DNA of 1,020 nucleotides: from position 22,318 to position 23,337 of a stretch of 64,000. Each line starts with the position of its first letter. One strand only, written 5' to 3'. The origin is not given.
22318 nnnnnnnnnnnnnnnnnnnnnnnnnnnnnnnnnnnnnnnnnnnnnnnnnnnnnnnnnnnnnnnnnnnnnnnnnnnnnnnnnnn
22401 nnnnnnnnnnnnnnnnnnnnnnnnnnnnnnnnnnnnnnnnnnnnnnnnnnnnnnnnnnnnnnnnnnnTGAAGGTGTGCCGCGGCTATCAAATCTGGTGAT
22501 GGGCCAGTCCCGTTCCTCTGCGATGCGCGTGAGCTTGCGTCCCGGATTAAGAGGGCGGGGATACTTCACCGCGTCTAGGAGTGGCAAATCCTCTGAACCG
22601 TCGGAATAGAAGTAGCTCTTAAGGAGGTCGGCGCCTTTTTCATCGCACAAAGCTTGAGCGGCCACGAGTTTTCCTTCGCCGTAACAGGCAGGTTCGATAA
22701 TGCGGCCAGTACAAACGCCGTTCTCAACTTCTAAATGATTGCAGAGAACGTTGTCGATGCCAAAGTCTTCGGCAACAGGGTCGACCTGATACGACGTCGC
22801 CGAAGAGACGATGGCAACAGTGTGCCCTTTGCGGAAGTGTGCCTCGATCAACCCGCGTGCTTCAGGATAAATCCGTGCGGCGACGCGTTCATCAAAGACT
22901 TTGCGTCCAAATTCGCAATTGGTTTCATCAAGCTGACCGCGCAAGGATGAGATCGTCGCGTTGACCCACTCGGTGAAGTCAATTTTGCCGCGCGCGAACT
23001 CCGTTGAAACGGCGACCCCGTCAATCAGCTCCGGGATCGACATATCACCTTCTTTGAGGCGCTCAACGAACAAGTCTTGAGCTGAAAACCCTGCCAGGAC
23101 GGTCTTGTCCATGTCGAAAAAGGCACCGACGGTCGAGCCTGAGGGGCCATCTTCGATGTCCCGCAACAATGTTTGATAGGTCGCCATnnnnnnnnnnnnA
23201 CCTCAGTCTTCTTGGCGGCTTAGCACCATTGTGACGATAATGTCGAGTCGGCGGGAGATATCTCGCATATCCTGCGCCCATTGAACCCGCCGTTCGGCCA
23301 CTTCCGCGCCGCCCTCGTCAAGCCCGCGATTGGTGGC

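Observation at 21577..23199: HAD-IB phosphatase fused to a PlsC-type acyltransferase: candidate bacterial phosphatidate phosphatase-LPAAT fusion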

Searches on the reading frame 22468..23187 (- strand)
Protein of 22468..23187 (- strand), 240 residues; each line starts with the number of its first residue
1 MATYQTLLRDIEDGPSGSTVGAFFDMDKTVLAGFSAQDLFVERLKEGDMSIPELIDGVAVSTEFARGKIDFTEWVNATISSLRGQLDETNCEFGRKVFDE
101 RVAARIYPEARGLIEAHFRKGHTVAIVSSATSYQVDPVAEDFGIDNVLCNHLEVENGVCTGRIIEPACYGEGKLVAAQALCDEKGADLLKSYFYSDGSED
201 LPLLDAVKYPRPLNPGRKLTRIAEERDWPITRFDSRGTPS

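Call 47: search_protein_representatives(protein=window:22468-23187:-)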
Query: 240 residues. Proteins with E-value up to 0.001 (for the whole library): 6680; up to 1e-10: 2358; up to 1e-30: 180. The best 150 are listed.
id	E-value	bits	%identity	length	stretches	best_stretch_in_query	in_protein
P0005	2.0e-90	319.1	57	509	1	1-239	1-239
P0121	2.3e-65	237.1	47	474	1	4-240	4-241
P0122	4.9e-62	226.2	47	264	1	1-238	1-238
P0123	5.3e-61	222.8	46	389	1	7-235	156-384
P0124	1.1e-60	221.8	45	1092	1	5-235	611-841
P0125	1.7e-60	221.1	43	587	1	4-238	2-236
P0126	3.4e-60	220.2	48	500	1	7-231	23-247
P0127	1.2e-59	218.3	45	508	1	9-234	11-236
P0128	6.7e-59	215.9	43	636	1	2-238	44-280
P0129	1.4e-58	214.8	44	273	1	9-237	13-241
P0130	9.1e-58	212.2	43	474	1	3-240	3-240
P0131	1.0e-57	212.1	46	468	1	7-236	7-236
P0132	1.6e-57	211.4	45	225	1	3-224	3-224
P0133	2.5e-57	210.7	47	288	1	7-235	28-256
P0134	3.9e-56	206.8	42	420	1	9-239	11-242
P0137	2.2e-54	201.1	42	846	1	7-234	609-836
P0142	1.4e-51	192.0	41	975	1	9-239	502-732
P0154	4.8e-48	180.4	42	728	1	9-237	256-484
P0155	9.3e-48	179.4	42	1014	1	7-235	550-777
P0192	4.6e-41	157.5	37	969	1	6-238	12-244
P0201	1.8e-39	152.3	32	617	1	3-238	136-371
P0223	4.8e-37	144.4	38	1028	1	7-234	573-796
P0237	5.0e-35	137.8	37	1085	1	7-233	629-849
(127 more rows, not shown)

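Call 48: search_protein_families(library=pfam, proteins=[P0124, P0137, P0142, P0155, P0223, P0237, P0154, P0192, P0128, P0201], max_evalue=0.0001)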
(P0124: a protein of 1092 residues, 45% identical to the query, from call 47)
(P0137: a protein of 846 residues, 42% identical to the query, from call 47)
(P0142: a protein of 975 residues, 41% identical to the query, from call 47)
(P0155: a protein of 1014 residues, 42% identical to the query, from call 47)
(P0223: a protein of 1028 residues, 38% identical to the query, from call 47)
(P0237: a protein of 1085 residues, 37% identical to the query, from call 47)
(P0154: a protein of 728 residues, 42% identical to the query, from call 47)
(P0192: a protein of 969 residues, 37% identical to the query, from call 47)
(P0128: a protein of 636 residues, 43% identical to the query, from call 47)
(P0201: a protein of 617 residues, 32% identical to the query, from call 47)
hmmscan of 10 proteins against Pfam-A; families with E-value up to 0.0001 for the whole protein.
P0124 (1092 aa): 3 families
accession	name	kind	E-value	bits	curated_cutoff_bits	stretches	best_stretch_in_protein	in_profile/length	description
PF19277.4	GPAT_C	-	4e-53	181.3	25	1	223-555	4-341/344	Glycerol-3-phosphate acyltransferase C-terminal region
PF01553.26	Acyltransferase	-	4.2e-50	169.4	23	2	900-1023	2-131/132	Acyltransferase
PF12710.13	HAD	-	1.3e-33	117.4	27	1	628-811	1-189/189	haloacid dehalogenase-like hydrolase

P0137 (846 aa): 4 families
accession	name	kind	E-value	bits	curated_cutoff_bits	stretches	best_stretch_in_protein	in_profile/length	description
PF19277.4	GPAT_C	-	1.1e-40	140.4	25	1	228-552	9-342/344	Glycerol-3-phosphate acyltransferase C-terminal region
PF12710.13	HAD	-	5.3e-34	118.7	27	1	624-807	1-189/189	haloacid dehalogenase-like hydrolase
PF01553.26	Acyltransferase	-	1.2e-12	48.2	23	1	75-209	5-131/132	Acyltransferase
PF00702.32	Hydrolase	-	4.6e-06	27.6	26.4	1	624-804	4-185/191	haloacid dehalogenase-like hydrolase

P0142 (975 aa): 5 families
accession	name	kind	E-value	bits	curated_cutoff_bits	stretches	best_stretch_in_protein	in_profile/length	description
PF03007.21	WS_DGAT_cat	-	7.5e-51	173.9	23.6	1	46-285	35-263/263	Wax ester synthase/diacylglycerol acyltransferase catalytic domain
PF01553.26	Acyltransferase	-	8.3e-31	107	23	1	787-912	2-131/132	Acyltransferase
PF12710.13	HAD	-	1.6e-30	107.4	27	1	515-697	1-188/189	haloacid dehalogenase-like hydrolase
PF06974.18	WS_DGAT_C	-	2.2e-16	60.7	20.7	1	324-462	2-143/145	WS/DGAT C-terminal domain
PF00702.32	Hydrolase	-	1.3e-08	35.9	26.4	1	515-695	4-185/191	haloacid dehalogenase-like hydrolase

P0155 (1014 aa): 4 families
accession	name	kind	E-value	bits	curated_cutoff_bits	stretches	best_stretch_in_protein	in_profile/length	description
PF01553.26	Acyltransferase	-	9.7e-39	132.6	23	2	837-959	3-131/132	Acyltransferase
PF12710.13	HAD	-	5.1e-29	102.5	27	1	565-746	1-188/189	haloacid dehalogenase-like hydrolase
PF19277.4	GPAT_C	-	3.2e-23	83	25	1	256-423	71-241/344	Glycerol-3-phosphate acyltransferase C-terminal region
PF00702.32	Hydrolase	-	4.9e-08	34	26.4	1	565-750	4-191/191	haloacid dehalogenase-like hydrolase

P0223 (1028 aa): 3 families
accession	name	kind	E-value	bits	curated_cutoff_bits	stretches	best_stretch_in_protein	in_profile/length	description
PF01553.26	Acyltransferase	-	5e-46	156.2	23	2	848-974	2-131/132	Acyltransferase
PF19277.4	GPAT_C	-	2e-23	83.7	25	1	245-432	1-224/344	Glycerol-3-phosphate acyltransferase C-terminal region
PF12710.13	HAD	-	1.2e-22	81.7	27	1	588-767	1-189/189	haloacid dehalogenase-like hydrolase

P0237 (1085 aa): 4 families
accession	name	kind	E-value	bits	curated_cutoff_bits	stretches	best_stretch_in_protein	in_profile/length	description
PF01553.26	Acyltransferase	-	1.4e-50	170.9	23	2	904-1030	4-131/132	Acyltransferase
PF19277.4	GPAT_C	-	2.1e-34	119.8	25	1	276-578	4-340/344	Glycerol-3-phosphate acyltransferase C-terminal region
PF12710.13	HAD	-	2.8e-27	96.8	27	1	644-821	1-189/189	haloacid dehalogenase-like hydrolase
PF00702.32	Hydrolase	-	5.4e-06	27.4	26.4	1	644-824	4-191/191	haloacid dehalogenase-like hydrolase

P0154 (728 aa): 4 families
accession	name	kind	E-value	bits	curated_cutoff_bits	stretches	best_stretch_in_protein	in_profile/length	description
PF12710.13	HAD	-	8.1e-32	111.6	27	1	269-445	1-182/189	haloacid dehalogenase-like hydrolase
PF01553.26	Acyltransferase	-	2.9e-30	105.2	23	1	540-665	2-131/132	Acyltransferase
PF06974.18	WS_DGAT_C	-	1.4e-17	64.6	20.7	1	80-218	2-143/145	WS/DGAT C-terminal domain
PF00702.32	Hydrolase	-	1.2e-08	36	26.4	1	268-427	3-167/191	haloacid dehalogenase-like hydrolase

P0192 (969 aa): 5 families
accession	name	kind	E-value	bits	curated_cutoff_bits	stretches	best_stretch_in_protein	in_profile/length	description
PF03007.21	WS_DGAT_cat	-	3.5e-34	119.2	23.6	1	514-781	2-261/263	Wax ester synthase/diacylglycerol acyltransferase catalytic domain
PF01553.26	Acyltransferase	-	2.1e-32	112.2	23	1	299-425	1-131/132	Acyltransferase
PF12710.13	HAD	-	1e-31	111.3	27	1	28-210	1-188/189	haloacid dehalogenase-like hydrolase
PF06974.18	WS_DGAT_C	-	6.8e-18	65.6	20.7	1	823-962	2-143/145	WS/DGAT C-terminal domain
PF00702.32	Hydrolase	-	6.1e-09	37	26.4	1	28-153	4-140/191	haloacid dehalogenase-like hydrolase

P0128 (636 aa): 3 families
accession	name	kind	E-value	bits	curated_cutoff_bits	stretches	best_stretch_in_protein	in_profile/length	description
PF01553.26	Acyltransferase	-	2.1e-32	112.1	23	1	337-462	3-131/132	Acyltransferase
PF12710.13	HAD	-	2.5e-30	106.8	27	1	64-247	1-189/189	haloacid dehalogenase-like hydrolase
PF00702.32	Hydrolase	-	5.1e-10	40.5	26.4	1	64-250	4-191/191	haloacid dehalogenase-like hydrolase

P0201 (617 aa): 4 families
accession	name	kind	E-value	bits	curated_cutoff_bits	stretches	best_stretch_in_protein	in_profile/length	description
PF12710.13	HAD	-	1.3e-29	104.4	27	1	155-331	1-182/189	haloacid dehalogenase-like hydrolase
PF01553.26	Acyltransferase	-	2.5e-25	89.3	23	1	427-556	2-131/132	Acyltransferase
PF00702.32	Hydrolase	-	5.1e-08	34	26.4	1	155-287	4-151/191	haloacid dehalogenase-like hydrolase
PF13419.12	HAD_2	-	3.7e-05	24.4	23.8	1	157-281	3-122/178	Haloacid dehalogenase-like hydrolase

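Call 50: find_encoding_contigs(protein=P0142, flank=8000, max_places=3)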
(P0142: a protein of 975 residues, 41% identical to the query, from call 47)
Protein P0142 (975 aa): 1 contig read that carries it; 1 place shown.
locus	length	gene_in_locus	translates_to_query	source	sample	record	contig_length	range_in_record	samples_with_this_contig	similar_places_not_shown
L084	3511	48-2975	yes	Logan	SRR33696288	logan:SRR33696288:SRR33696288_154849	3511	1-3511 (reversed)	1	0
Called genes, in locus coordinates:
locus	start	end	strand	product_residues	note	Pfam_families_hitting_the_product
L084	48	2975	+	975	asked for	PF03007:WS_DGAT_cat, PF06974:WS_DGAT_C, PF00702:Hydrolase, PF12710:HAD, PF01553:Acyltransferase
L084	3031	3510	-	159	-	?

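Call 51: find_homologous_proteins(query=P0192, max_evalue=1e-50)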
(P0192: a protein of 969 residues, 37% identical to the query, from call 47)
Query P0192 (969 aa): 1803 proteins with E <= 1e-50 among 8000 candidates; the best 120 are listed.
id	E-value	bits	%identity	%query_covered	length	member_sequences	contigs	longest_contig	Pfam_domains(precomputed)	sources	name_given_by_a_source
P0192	0.0e+0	2151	100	100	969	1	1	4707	PF00702.33,PF01553.27,PF03007.22,PF06974.19,PF12710.14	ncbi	-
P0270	0.0e+0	1947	91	100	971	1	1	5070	PF00702.33,PF01553.27,PF03007.22,PF06974.19,PF12710.14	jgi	jgi:HAD superfamily hydrolase (TIGR01490 family)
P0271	0.0e+0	1946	90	100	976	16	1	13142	PF00702.33,PF01553.27,PF03007.22,PF06974.19,PF12710.14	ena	-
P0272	0.0e+0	1882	88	100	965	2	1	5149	PF00702.33,PF01553.27,PF03007.22,PF06974.19,PF12710.14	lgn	-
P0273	0.0e+0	1861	86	100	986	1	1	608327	PF00702.33,PF01553.27,PF03007.22,PF06974.19,PF12710.14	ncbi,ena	-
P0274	0.0e+0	1796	83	99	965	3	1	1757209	PF00702.33,PF01553.27,PF03007.22,PF06974.19,PF12710.14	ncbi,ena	-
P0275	0.0e+0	1772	83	99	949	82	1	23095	PF00702.33,PF01553.27,PF03007.22,PF06974.19,PF12710.14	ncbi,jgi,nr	ncbi:MAG TPA: HAD-IB family hydrolase [Pseudonocardia sp.]|jgi:HAD superfamily hydrolase (TIGR01490 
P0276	0.0e+0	1765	84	99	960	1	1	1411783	PF00702.33,PF01553.27,PF03007.22,PF06974.19,PF12710.14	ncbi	-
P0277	0.0e+0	1635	76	99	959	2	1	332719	PF00702.33,PF01553.27,PF03007.22,PF06974.19,PF12710.14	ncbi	ncbi:HAD-IB family hydrolase [Actinomycetes bacterium KLBMP 9759]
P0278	0.0e+0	1618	76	98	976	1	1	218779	PF00702.33,PF01553.27,PF03007.22,PF06974.19,PF12710.14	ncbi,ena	-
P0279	0.0e+0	1617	75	99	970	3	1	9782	PF00702.33,PF01553.27,PF03007.22,PF06974.19,PF12710.14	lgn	-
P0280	0.0e+0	1597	75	99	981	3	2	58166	PF00702.33,PF01553.27,PF03007.22,PF06974.19,PF12710.14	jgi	jgi:HAD superfamily hydrolase (TIGR01490 family)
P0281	0.0e+0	1593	75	100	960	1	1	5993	PF00702.33,PF01553.27,PF03007.22,PF06974.19,PF12710.14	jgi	jgi:HAD superfamily hydrolase (TIGR01490 family)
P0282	0.0e+0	1588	74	100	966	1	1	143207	PF00702.33,PF01553.27,PF03007.22,PF06974.19,PF12710.14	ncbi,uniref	ncbi:HAD-IB family hydrolase [Pseudonocardia sp. GCM10023141]|uniref:HAD-IB family hydrolase n=1 Tax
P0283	0.0e+0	1565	73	99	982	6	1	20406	PF00702.33,PF01553.27,PF03007.22,PF06974.19,PF12710.14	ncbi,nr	ncbi:MAG: haloacid dehalogenase [Pseudonocardia sp.]|nr:haloacid dehalogenase [Pseudonocardia sp.]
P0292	0.0e+0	1502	71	99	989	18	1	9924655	PF00702.33,PF01553.27,PF03007.22,PF06974.19,PF12710.14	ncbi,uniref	ncbi:HAD-IB family hydrolase [Pseudonocardia sp. CA-142604]|uniref:HAD-IB family hydrolase n=1 Tax=P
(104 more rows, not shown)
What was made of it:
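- HAD-AT-WS/DGAT is a single polypeptide in at least 120 protein clusters, including isolate genomes of Pseudonocardia, Blastococcus and Geodermatophilus (call 51). Direct fusions to WS/DGAT, a DAG consumer, occur in both orders (calls 48, 51). Repeated independent fusions join it to three different glycerolipid enzymes (calls 48, 51).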

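Call 55: search_protein_families(library=pfam, proteins=[window:22468-23187:-], max_evalue=10)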
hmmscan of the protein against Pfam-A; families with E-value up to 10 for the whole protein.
window:22468-23187:- (240 aa): 3 families
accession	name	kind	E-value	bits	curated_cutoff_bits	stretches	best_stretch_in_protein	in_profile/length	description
PF12710.13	HAD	-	2.8e-32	113.1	27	1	22-204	1-188/189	haloacid dehalogenase-like hydrolase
PF00702.32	Hydrolase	-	5.3e-07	30.7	26.4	1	22-202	4-185/191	haloacid dehalogenase-like hydrolase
PF09707.15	Cas_Cas2CT1978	-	0.18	12.3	24.7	1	76-131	7-62/86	CRISPR-associated protein (Cas_Cas2CT1978)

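Call 61: find_encoding_contigs(protein=P0292, flank=7000, max_places=1)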
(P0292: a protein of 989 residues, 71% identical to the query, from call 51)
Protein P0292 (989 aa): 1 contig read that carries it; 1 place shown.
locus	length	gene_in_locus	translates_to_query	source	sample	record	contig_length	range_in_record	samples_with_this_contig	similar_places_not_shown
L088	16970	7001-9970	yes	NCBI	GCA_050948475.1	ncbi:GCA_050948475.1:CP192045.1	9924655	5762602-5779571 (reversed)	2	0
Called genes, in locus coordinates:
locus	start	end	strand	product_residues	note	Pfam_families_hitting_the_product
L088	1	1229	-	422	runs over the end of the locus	PF00266:Aminotran_5, PF22580:KYNU_C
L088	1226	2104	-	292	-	PF03301:Trp_dioxygenase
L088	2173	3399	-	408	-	PF13527:Acetyltransf_9, PF13508:Acetyltransf_7 (faint), PF17668:Acetyltransf_17, PF13530:SCP2_2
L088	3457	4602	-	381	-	PF13439:Glyco_transf_4, PF13579:Glyco_trans_4_4, PF00534:Glycos_transf_1, PF13692:Glyco_trans_1_4, PF13524:Glyco_trans_1_2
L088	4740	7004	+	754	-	PF01553:Acyltransferase, PF19277:GPAT_C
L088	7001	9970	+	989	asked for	PF00702:Hydrolase, PF12710:HAD, PF01553:Acyltransferase, PF03007:WS_DGAT_cat, PF06974:WS_DGAT_C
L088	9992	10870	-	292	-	PF03372:Exo_endo_phos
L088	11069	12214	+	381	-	PF02515:CoA_transf_3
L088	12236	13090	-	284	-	PF00149:Metallophos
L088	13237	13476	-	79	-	-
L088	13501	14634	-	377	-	PF01384:PHO4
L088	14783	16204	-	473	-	PF00106:adh_short, PF13561:adh_short_C2 (faint)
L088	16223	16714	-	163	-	PF19844:DUF6319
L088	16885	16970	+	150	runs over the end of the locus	PF00582:Usp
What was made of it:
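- In a complete Pseudonocardia genome it lies directly after plsB (call 61).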

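Call 67: list_cluster_members(proteins=[P0124, P0137, P0155, P0223, P0237, P0142, P0154, P0033, P0012])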
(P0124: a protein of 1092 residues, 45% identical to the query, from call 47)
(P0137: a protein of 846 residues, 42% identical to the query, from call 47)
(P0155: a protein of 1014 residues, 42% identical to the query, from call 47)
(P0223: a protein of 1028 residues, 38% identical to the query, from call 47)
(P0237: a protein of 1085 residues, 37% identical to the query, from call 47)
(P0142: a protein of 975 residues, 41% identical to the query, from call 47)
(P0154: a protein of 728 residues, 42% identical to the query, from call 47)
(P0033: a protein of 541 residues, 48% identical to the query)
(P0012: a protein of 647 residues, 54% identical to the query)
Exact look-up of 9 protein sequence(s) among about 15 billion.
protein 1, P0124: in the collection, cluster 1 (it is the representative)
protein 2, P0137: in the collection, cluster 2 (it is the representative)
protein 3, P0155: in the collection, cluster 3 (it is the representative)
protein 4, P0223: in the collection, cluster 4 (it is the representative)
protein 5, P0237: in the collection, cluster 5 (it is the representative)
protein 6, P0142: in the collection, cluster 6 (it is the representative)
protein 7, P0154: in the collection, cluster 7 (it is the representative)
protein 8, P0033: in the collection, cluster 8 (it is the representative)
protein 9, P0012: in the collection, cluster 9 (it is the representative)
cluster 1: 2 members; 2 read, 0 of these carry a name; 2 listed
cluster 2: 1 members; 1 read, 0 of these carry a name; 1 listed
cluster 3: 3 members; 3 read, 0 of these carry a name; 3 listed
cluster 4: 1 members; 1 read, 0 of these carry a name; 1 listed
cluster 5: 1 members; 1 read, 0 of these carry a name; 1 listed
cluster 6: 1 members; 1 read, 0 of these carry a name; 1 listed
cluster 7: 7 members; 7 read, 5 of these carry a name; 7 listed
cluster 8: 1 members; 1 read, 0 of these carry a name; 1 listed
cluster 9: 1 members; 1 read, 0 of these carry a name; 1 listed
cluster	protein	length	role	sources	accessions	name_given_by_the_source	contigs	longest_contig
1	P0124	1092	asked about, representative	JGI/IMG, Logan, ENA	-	-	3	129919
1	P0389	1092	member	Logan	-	-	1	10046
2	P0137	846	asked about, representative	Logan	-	-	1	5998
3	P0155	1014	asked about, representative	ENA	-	-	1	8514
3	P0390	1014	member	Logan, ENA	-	-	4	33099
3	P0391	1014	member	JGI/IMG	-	-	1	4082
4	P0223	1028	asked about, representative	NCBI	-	-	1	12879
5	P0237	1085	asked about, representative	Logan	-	-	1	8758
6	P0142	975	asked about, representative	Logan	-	-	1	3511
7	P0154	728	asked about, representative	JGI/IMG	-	putative phosphoserine phosphatase/1-acylglycerol-3-phosphate O-acyltransferase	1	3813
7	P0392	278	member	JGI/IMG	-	putative phosphoserine phosphatase/1-acylglycerol-3-phosphate O-acyltransferase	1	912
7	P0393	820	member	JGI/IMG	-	putative phosphoserine phosphatase/1-acylglycerol-3-phosphate O-acyltransferase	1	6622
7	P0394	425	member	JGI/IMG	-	putative phosphoserine phosphatase/1-acylglycerol-3-phosphate O-acyltransferase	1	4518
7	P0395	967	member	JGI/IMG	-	putative phosphoserine phosphatase/1-acylglycerol-3-phosphate O-acyltransferase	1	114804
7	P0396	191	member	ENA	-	-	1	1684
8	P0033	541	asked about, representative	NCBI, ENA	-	-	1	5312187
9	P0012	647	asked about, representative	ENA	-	-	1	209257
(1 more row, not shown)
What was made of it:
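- WS/DGAT-HAD-AT and PlsB-HAD-AT fusions also occur, on independent contigs (calls 48, 67).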
